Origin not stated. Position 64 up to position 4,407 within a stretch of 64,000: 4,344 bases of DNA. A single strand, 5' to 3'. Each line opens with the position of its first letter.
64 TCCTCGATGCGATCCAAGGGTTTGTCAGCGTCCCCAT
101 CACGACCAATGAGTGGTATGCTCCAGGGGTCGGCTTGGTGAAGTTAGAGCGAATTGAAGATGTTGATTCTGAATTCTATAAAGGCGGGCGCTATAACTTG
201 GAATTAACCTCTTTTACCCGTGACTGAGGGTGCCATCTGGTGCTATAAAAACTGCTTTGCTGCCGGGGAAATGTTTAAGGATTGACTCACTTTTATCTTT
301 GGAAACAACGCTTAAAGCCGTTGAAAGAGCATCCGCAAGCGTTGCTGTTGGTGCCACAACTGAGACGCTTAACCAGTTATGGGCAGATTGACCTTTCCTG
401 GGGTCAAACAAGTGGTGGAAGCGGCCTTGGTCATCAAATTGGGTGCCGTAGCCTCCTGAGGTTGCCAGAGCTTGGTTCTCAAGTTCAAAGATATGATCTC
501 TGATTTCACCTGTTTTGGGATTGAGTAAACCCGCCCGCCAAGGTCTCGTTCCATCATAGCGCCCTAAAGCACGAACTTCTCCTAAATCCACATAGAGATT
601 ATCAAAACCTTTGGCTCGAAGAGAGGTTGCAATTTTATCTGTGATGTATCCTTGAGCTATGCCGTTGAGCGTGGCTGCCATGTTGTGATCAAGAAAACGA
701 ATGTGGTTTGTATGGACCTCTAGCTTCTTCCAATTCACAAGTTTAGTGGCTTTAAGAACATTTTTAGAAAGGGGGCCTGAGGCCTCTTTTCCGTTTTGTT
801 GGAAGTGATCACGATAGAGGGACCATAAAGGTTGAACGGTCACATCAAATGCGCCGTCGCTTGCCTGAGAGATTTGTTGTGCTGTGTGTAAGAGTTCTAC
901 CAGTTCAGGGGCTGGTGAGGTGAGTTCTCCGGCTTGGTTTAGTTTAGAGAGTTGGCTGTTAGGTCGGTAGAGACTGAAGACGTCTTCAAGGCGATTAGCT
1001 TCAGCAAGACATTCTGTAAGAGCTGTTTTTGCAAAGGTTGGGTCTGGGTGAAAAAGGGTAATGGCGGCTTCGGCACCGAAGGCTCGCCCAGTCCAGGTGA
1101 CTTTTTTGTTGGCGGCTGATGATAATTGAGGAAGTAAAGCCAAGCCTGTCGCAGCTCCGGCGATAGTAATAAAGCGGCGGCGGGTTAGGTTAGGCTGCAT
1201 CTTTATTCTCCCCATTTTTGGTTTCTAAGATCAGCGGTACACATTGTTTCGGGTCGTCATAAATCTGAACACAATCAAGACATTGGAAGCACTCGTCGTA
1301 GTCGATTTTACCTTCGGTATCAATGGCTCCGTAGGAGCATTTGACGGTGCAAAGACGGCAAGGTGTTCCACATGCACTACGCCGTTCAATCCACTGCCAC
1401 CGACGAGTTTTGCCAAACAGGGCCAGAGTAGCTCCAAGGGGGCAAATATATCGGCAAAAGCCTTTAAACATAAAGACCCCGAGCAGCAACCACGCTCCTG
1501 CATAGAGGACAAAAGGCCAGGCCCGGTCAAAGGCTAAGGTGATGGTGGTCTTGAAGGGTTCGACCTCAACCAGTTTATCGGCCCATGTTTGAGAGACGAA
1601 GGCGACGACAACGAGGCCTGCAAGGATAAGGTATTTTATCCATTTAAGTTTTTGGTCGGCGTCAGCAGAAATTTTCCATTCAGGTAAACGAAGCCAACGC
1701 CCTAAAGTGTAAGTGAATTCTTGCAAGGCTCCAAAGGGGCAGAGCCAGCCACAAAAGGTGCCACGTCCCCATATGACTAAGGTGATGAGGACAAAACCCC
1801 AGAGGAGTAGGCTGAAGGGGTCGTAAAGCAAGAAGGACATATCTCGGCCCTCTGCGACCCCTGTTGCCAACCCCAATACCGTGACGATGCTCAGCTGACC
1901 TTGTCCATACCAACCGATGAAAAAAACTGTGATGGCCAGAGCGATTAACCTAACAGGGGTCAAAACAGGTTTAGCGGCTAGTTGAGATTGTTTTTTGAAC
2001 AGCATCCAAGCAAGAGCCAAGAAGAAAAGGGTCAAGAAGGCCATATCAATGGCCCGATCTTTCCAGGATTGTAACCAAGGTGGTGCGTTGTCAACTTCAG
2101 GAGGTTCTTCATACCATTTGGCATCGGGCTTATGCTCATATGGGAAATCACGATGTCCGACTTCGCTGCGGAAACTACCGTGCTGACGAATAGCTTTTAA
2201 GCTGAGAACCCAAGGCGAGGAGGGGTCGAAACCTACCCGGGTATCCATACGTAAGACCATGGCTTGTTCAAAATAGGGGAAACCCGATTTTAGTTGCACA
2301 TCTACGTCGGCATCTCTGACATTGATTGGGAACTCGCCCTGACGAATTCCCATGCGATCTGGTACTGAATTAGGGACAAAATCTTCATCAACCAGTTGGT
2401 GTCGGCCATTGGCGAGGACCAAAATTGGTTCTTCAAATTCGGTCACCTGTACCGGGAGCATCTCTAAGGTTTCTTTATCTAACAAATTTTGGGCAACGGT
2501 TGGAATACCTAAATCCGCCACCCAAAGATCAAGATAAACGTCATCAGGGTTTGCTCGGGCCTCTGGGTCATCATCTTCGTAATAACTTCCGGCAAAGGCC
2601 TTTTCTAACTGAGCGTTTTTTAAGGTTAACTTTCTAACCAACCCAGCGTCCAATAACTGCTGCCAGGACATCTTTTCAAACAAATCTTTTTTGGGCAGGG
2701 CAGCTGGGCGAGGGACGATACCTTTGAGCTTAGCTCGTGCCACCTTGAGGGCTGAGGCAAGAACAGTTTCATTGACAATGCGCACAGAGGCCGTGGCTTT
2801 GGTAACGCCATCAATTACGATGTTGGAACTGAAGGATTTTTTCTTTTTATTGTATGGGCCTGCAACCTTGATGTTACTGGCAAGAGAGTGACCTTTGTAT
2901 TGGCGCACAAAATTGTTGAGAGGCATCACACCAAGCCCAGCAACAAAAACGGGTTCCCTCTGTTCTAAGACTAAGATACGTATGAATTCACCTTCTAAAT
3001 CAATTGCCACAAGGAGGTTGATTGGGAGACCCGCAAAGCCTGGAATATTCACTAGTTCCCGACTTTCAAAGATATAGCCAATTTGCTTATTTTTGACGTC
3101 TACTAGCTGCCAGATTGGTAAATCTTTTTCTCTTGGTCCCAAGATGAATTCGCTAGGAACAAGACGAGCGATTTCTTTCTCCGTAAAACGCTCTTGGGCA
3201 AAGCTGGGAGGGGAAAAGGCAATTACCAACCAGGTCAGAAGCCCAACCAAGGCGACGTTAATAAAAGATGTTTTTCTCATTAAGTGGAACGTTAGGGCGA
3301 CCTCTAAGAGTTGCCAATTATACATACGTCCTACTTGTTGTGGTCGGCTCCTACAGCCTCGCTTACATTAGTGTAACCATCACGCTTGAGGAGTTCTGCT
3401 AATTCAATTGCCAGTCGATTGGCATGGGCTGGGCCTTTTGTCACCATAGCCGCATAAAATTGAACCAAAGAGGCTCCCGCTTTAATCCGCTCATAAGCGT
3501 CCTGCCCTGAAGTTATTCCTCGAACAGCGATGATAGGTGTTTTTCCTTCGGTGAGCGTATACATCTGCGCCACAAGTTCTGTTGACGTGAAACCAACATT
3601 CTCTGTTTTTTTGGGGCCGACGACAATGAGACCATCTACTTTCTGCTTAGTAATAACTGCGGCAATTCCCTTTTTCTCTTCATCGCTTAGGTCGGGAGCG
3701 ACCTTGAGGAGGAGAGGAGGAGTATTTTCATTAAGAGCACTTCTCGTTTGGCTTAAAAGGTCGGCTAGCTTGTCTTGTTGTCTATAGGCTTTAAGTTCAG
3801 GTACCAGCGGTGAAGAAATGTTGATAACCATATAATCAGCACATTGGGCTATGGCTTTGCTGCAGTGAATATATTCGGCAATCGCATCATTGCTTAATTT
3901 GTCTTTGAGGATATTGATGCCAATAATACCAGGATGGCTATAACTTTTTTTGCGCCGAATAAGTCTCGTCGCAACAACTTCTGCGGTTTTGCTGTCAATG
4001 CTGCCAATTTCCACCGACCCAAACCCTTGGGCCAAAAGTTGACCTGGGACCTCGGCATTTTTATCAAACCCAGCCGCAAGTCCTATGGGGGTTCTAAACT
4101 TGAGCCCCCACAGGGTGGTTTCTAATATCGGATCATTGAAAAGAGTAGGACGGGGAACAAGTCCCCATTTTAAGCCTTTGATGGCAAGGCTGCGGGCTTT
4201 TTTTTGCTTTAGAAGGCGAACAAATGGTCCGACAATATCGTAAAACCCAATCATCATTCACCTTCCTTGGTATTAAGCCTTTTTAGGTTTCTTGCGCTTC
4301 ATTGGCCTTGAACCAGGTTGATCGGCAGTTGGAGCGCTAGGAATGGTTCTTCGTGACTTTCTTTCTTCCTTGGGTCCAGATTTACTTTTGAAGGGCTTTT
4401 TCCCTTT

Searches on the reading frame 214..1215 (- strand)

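Call 65: search_protein_families(library=pfam, proteins=[window:214-1215:-], max_evalue=0.0001)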
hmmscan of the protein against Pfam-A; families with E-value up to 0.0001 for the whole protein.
window:214-1215:- (333 aa): 1 family
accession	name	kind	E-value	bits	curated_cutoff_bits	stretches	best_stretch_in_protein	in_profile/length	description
PF02424.20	ApbE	-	5.4e-66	223.3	25.6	1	47-323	2-266/266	ApbE family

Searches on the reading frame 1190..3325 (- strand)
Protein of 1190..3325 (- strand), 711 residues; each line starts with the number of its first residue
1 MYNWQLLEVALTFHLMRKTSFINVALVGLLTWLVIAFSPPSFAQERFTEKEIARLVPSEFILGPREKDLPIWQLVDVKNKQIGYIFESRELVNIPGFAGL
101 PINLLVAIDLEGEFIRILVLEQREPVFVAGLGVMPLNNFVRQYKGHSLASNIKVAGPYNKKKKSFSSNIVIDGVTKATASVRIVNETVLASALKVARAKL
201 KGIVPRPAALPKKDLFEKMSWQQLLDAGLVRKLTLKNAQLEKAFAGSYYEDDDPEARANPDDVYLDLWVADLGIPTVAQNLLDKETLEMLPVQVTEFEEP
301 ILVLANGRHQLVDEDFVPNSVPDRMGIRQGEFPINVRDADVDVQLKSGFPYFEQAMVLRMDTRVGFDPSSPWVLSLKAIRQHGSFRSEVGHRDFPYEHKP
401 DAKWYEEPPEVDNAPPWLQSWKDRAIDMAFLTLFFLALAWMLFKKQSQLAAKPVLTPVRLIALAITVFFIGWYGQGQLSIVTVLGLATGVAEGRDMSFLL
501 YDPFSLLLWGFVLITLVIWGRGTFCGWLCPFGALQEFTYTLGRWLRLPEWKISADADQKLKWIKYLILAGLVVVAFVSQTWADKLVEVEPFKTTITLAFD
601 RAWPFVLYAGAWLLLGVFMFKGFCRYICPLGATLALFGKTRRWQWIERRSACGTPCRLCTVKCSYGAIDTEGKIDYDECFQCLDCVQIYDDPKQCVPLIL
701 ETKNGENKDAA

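Call 34: search_protein_families(library=pfam, proteins=[window:1190-3325:-], max_evalue=0.00001)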
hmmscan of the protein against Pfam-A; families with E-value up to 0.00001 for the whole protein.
window:1190-3325:- (711 aa): 1 family
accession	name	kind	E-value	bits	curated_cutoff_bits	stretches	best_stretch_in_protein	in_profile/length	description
PF12801.12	Fer4_5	-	2.4e-12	47.1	22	1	502-547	2-47/48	4Fe-4S binding domain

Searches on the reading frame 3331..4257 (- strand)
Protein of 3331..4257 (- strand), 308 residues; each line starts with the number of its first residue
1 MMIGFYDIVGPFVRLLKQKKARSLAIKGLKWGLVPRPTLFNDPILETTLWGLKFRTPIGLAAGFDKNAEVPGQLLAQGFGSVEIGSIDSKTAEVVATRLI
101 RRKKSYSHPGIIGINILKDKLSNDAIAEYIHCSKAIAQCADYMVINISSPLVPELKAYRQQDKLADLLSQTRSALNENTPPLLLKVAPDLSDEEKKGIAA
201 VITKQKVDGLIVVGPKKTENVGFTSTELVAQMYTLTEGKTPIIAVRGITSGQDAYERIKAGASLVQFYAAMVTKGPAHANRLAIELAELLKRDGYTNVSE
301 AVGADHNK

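Call 65: search_protein_families(library=pfam, proteins=[window:3331-4257:-], max_evalue=0.0001)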
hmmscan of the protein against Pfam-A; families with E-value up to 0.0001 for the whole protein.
window:3331-4257:- (308 aa): 1 family
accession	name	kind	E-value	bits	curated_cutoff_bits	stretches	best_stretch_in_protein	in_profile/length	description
PF01180.27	DHO_dh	-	4.3e-45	154.6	27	2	91-290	75-291/291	Dihydroorotate dehydrogenase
